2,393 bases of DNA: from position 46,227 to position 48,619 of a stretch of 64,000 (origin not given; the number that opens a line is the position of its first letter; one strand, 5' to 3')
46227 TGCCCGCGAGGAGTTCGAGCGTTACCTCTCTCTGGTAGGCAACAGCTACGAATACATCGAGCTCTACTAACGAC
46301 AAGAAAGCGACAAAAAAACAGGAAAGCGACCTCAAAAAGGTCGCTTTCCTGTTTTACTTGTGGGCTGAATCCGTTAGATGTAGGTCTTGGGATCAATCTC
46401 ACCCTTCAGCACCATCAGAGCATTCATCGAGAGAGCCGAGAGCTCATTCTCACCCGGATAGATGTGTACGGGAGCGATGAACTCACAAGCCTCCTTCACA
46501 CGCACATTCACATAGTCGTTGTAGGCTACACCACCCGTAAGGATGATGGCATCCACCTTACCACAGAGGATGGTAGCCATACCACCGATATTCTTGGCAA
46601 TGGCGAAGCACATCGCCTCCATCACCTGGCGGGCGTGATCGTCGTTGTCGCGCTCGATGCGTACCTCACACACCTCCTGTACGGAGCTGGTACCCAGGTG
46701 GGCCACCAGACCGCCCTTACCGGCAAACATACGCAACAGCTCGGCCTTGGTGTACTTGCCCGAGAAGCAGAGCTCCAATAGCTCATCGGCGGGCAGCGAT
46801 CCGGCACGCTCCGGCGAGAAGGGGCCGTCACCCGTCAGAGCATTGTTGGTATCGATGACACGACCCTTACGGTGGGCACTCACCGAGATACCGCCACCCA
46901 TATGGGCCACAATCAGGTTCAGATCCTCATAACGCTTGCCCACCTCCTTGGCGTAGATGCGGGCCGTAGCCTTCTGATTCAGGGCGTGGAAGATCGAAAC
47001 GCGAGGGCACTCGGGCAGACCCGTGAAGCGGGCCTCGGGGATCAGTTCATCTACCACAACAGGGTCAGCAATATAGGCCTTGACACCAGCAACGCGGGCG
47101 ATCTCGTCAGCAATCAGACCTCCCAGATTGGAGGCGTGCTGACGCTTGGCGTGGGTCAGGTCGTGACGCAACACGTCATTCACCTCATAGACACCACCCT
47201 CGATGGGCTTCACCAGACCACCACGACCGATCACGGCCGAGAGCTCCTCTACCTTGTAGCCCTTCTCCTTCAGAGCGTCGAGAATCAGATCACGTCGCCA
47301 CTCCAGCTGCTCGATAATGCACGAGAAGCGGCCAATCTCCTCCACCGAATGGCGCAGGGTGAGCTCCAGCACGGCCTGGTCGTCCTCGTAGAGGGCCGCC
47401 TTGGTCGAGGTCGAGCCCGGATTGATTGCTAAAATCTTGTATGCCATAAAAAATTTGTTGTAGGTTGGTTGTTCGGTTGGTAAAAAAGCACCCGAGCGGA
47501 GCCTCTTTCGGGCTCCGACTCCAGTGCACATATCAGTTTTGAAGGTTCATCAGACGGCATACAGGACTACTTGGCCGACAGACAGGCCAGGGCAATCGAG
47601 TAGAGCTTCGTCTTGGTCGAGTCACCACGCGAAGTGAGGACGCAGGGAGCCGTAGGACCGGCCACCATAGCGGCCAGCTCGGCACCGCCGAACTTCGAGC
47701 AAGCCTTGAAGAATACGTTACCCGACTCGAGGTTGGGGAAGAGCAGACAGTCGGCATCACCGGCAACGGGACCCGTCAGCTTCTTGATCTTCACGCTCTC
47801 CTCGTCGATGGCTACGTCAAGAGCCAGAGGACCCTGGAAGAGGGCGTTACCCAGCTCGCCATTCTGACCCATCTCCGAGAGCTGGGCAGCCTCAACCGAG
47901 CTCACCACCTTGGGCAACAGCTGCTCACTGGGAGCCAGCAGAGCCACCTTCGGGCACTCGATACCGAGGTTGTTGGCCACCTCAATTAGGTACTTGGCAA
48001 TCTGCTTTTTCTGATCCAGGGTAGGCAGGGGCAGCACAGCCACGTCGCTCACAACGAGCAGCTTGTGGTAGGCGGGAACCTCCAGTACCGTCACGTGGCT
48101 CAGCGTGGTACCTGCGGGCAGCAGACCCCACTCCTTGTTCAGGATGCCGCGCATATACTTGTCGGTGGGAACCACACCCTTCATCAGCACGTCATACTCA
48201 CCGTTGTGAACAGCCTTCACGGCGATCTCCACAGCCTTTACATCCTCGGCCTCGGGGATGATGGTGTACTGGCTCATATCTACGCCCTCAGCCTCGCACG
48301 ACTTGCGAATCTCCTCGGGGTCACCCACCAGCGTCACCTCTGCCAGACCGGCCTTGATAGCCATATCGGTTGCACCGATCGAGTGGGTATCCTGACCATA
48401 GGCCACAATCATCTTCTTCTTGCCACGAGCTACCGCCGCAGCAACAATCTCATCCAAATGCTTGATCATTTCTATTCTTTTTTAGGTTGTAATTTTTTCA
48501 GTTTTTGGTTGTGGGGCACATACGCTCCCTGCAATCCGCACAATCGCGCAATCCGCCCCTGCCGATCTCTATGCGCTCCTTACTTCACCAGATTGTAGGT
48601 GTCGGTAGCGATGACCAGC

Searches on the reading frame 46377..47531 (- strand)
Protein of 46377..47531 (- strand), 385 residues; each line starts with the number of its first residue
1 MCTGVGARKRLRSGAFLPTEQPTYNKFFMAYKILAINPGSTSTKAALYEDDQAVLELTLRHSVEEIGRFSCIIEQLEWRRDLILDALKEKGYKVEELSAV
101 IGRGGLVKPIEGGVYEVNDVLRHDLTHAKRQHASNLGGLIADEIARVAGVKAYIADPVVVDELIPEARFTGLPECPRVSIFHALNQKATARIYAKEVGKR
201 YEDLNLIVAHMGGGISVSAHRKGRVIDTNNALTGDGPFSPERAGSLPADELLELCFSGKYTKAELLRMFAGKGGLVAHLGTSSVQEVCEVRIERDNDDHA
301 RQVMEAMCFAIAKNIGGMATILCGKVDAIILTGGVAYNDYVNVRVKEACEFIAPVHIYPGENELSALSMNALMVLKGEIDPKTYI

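Call 70: search_protein_families(library=pfam, proteins=[window:46377-47531:-], max_evalue=0.00001)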
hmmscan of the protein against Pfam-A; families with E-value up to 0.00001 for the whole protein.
window:46377-47531:- (385 aa): 1 family
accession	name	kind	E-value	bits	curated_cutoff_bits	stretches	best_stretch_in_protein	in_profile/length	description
PF00871.23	Acetate_kinase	-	5.5e-20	71.8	22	1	181-340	177-337/392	Acetokinase family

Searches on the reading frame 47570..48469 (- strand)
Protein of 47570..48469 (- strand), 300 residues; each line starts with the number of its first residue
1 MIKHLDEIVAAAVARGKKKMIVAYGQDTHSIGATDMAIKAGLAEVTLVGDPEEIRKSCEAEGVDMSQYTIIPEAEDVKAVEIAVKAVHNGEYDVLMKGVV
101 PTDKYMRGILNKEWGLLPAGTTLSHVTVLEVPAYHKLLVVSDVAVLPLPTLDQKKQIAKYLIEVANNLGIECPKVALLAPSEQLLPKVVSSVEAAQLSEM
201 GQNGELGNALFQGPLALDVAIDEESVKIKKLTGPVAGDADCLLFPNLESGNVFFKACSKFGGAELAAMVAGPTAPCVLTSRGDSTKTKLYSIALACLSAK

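Call 70: search_protein_families(library=pfam, proteins=[window:47570-48469:-], max_evalue=0.00001)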
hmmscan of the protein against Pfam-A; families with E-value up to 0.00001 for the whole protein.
window:47570-48469:- (300 aa): 1 family
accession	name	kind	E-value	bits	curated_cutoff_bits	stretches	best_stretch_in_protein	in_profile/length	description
PF01515.24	PTA_PTB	-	3e-44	152.1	24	2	78-296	103-319/319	Phosphate acetyl/butaryl transferase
